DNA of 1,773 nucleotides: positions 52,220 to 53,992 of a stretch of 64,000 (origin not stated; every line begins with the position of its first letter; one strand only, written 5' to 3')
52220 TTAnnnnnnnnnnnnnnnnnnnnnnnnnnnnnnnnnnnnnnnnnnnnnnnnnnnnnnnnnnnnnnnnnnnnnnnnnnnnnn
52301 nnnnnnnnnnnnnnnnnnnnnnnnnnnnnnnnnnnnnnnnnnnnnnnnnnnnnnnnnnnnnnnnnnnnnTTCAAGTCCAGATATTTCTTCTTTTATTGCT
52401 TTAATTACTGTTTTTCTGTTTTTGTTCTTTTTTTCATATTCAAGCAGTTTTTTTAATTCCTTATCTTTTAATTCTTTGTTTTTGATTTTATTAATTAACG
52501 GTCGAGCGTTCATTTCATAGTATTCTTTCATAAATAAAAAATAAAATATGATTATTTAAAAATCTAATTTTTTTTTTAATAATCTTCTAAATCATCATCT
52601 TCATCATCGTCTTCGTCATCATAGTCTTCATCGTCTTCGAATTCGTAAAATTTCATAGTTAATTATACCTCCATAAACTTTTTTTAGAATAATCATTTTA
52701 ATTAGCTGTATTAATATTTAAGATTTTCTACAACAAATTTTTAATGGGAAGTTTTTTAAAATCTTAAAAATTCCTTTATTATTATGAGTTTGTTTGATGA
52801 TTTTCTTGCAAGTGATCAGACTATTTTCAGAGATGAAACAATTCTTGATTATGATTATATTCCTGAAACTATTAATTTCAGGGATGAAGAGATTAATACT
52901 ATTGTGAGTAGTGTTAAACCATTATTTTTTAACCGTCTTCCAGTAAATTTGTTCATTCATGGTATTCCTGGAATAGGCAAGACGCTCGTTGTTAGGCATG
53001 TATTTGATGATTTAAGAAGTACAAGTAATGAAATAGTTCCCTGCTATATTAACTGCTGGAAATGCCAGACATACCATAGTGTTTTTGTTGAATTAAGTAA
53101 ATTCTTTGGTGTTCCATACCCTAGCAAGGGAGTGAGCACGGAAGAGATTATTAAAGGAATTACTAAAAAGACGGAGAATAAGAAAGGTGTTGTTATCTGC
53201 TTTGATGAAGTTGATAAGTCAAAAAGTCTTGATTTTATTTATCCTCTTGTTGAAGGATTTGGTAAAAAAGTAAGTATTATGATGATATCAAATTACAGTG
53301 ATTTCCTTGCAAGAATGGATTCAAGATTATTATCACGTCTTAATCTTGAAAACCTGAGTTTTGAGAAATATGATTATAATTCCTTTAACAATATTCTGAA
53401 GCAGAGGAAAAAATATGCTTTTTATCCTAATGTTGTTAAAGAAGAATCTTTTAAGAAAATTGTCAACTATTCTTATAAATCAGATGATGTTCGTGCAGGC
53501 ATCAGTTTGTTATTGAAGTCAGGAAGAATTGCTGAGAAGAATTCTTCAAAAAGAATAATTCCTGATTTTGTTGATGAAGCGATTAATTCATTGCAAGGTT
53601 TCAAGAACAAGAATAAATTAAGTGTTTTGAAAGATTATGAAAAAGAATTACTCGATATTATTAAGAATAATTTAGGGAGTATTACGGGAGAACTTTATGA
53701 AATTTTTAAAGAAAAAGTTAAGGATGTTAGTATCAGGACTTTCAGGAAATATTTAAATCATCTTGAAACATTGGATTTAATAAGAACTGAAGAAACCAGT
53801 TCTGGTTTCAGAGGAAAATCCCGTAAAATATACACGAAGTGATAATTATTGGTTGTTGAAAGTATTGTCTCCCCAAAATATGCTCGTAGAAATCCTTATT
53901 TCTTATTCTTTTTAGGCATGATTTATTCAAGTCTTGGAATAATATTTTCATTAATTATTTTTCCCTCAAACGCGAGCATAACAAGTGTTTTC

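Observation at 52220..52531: Tandem duplicate of the same 47-aa module as a stand-alone protein directly upstream of orc1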

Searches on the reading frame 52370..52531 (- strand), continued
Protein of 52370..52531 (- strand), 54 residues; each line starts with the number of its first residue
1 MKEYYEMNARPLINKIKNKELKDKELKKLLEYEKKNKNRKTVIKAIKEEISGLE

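Call 64: search_protein_families(library=pfam, proteins=[L013:2501-2791:+, P0028, P0042], max_evalue=0.1)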
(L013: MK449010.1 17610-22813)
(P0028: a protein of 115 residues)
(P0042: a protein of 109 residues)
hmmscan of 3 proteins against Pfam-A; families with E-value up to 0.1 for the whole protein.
L013:2501-2791:+ (97 aa): 4 families
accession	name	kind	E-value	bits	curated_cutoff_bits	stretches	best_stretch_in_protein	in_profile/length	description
PF12949.13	HeH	-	2.9e-08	33.7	28.9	1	64-94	4-34/35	HeH/LEM domain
PF07498.18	Rho_N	-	3.2e-06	27.4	24.9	1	61-95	2-37/43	Rho termination factor, N-terminal domain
PF09124.16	Endonuc-dimeris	-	0.0016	19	22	1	63-92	15-44/54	T4 recombination endonuclease VII, dimerisation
PF02037.33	SAP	-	0.0025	17.9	23.9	1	61-97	2-36/37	SAP domain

P0028 (115 aa): 2 families
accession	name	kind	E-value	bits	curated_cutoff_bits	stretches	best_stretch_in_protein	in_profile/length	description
PF01416.25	PseudoU_synth_1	-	0.057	14.3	23.3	0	70-97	67-95/108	tRNA pseudouridine synthase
PF03670.18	UPF0184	-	0.08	13.8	21.5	0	50-93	25-68/83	Uncharacterised protein family (UPF0184)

P0042 (109 aa): 0 families

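Call 72: get_annotated_region(hit=H1, flank=600)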
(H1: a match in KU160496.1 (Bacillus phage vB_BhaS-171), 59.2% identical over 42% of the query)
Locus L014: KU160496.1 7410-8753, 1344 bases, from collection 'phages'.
description: Bacillus phage vB_BhaS-171, complete genome.
organism: Bacillus phage vB_BhaS-171 (NCBI taxid 1775140)
taxonomy: Viruses; Duplodnaviria; Heunggongvirae; Uroviricota; Caudoviricetes
host: Bacillus halmapalus DSM 29712; source: Lake Elmenteita; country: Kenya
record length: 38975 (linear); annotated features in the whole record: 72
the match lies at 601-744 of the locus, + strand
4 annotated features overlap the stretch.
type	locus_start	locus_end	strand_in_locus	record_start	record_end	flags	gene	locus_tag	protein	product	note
CDS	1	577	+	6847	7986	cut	-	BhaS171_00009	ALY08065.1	putative major capsid protein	putative phage major capsid protein, HK97 family; putative major capsid protein, HK97 family; similar to ORF009 ...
CDS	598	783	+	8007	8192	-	-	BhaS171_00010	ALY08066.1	hypothetical protein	similar to hypothetical protein BN1002_02963 [Bacillus sp. B-jedd] and hypothetical protein GPGV1_gp21 [Geobacillus ...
CDS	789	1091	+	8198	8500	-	-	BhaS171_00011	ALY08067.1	hypothetical protein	similar to hypothetical protein LP101_007 [Listeria phage LP-101] and gp7 [Listeria phage B025]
CDS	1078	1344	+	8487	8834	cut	-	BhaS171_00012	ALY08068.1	putative head-tail adaptor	similar to head-tail adaptor protein [Bacillus cereus], hypothetical protein mEp235_009 [Enterobacteria phage mEp235] ...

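Call 73: get_annotated_region(hit=H6, flank=600)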
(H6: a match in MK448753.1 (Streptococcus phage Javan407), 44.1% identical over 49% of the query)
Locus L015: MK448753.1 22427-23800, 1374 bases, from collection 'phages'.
description: Streptococcus phage Javan407, complete genome.
organism: Streptococcus phage Javan407 (NCBI taxid 2548153)
taxonomy: Viruses; Duplodnaviria; Heunggongvirae; Uroviricota; Caudoviricetes
host: Streptococcus parauberis SP-llh; source: -; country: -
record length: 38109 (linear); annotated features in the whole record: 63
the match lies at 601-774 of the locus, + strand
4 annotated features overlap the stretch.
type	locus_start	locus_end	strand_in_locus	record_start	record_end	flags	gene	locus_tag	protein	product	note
CDS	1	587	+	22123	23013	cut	-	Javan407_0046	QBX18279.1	major capsid protein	-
CDS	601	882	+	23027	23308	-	-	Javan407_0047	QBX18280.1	transcriptional terminator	-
CDS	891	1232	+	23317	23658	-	-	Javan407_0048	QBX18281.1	hypothetical protein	-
CDS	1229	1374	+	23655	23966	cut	-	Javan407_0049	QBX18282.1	hypothetical protein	-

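Call 74: get_annotated_region(hit=H7, flank=600)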
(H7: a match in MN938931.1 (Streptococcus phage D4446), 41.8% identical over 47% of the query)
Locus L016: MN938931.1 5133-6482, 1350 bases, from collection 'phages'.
description: Streptococcus phage D4446, complete genome.
organism: Streptococcus phage D4446 (NCBI taxid 2712938)
taxonomy: Viruses; Duplodnaviria; Heunggongvirae; Uroviricota; Caudoviricetes
host: Streptococcus thermophilus; source: -; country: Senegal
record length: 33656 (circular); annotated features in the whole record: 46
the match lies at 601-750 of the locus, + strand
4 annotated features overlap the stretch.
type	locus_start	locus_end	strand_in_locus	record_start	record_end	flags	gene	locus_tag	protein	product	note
CDS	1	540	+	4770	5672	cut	-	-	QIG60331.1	capsid protein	-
CDS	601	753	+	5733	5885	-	-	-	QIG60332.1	hypothetical protein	-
CDS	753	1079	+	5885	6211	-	-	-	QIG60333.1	hypothetical protein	-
CDS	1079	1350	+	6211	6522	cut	-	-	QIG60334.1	hypothetical protein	-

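Call 75: get_annotated_region(hit=H10, flank=600)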
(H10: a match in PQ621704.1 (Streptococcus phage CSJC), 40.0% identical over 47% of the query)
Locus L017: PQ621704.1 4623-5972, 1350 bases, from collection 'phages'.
description: Streptococcus phage CSJC, complete genome.
organism: Streptococcus phage CSJC (NCBI taxid 3390258)
taxonomy: Viruses
host: Streptococcus lutetiensis OC2C; source: bovine feces; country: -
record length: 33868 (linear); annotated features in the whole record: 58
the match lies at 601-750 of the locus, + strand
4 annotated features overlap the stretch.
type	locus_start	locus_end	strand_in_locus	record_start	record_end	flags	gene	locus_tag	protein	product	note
CDS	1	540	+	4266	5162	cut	-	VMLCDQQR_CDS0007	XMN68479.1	major head protein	head and packaging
CDS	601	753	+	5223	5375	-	-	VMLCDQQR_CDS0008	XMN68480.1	Arc-like repressor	transcription regulation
CDS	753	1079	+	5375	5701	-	-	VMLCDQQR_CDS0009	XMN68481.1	head-tail adaptor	connector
CDS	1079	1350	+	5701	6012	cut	-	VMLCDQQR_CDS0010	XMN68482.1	hypothetical protein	-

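Call 94: search_dna_similar(query=P0051, collection=phages, mode=protein, max_evalue=0.001, max_rows=10)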
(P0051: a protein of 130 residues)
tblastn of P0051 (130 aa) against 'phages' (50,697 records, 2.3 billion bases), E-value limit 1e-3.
No match.

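Call 95: search_dna_similar(query=P0026, collection=phages, mode=protein, max_evalue=0.01, max_rows=10)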
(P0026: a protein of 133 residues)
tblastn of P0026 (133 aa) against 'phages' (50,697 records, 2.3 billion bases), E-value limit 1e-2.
No match.

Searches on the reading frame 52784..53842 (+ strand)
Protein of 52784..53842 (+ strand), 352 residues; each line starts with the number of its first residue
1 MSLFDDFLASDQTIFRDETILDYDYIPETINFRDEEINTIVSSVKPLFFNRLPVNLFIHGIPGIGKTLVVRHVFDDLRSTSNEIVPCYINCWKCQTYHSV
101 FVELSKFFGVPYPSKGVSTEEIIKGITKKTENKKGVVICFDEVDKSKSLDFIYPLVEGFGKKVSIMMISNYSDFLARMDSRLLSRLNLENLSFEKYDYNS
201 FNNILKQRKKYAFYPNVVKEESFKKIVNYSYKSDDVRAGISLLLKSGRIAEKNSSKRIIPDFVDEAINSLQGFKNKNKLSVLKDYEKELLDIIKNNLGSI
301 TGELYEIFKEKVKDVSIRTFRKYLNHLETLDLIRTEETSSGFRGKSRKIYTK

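Call 3: search_protein_families(library=pfam, proteins=[window:52784-53842:+], max_evalue=1)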
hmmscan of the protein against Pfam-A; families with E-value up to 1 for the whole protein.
window:52784-53842:+ (352 aa): 22 families
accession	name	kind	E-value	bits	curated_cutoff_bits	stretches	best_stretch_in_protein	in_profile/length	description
PF22703.2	Cdc6_lid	-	1.8e-13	50.6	27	1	203-267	2-67/68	Cdc6 AAA+ ATPase-type lid domain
PF13401.12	AAA_22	-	2.5e-07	31.5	27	1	56-146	8-96/130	AAA domain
PF13191.12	AAA_16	-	6.5e-07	30.4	32.6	1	33-102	5-70/167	AAA ATPase domain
PF00004.35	AAA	-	1.4e-06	29.2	21.2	1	57-186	2-123/131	ATPase family associated with various cellular activities (AAA)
PF24883.2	NPHP3_N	-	1.6e-05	25.6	24.8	1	56-89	25-58/164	Nephrocystin 3, N-terminal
PF13173.12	AAA_14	-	0.00094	19.6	27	1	56-149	5-77/129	AAA domain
PF09079.17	Cdc6_C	-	0.0011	19.3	25.1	1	302-349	32-84/96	CDC6, C terminal winged helix domain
PF00931.28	NB-ARC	-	0.0013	18.5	23.5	1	56-174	21-140/248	NB-ARC domain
PF01637.24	ATPase_2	-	0.0055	17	33.2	1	55-154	22-130/225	ATPase domain predominantly from Archaea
PF07693.20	KAP_NTPase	-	0.008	15.9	20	1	51-104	18-71/293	KAP family P-loop domain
PF25201.1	nSTAND6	-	0.0085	16.6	27.7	1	55-138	20-105/148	Novel STAND NTPase 6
PF05729.18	NACHT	-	0.016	15.5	26.7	1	57-148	4-95/167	NACHT domain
PF07728.20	AAA_5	-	0.035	14.6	22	1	55-147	1-79/139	AAA domain (dynein-related subfamily)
PF15649.12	Tox-REase-7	-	0.038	14.7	25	1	236-280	6-51/84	Restriction endonuclease fold toxin 7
PF20720.3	nSTAND3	-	0.045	13.9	27.2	1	56-87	20-51/155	Novel STAND NTPase 3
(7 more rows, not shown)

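Call 4: search_protein_families(library=ncbifam, proteins=[window:52784-53842:+], max_evalue=1)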
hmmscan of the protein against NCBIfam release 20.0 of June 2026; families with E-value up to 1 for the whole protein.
window:52784-53842:+ (352 aa): 8 families
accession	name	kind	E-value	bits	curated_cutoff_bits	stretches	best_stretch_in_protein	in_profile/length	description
NF001624.0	PRK00411.1-2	subfamily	5.2e-74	249.4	354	1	5-351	4-361/374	ORC1-type DNA replication protein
TIGR02928.1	TIGR02928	subfamily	4.6e-63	213.3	181.3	1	14-349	1-364/366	orc1/cdc6 family replication initiation protein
NF001626.0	PRK00411.1-5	equivalog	3.8e-50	170.8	417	1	5-349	7-361/374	ORC1-type DNA replication protein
NF001625.0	PRK00411.1-3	equivalog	1.4e-42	145.9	501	1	2-349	9-380/415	ORC1-type DNA replication protein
NF001623.0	PRK00411.1-1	equivalog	2.4e-30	105.6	311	1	10-271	13-294/411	ORC1-type DNA replication protein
NF010248.0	PRK13695.1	equivalog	0.0092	15.7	156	1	54-84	4-34/180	NTPase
NF010283.0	PRK13724.1-5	equivalog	0.027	14.4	164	1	39-75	30-66/78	conjugal transfer protein TrbD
NF047520.1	trans_act_CidR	equivalog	0.053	12.7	415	1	164-243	164-240/292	cidABC operon transcriptional activator CidR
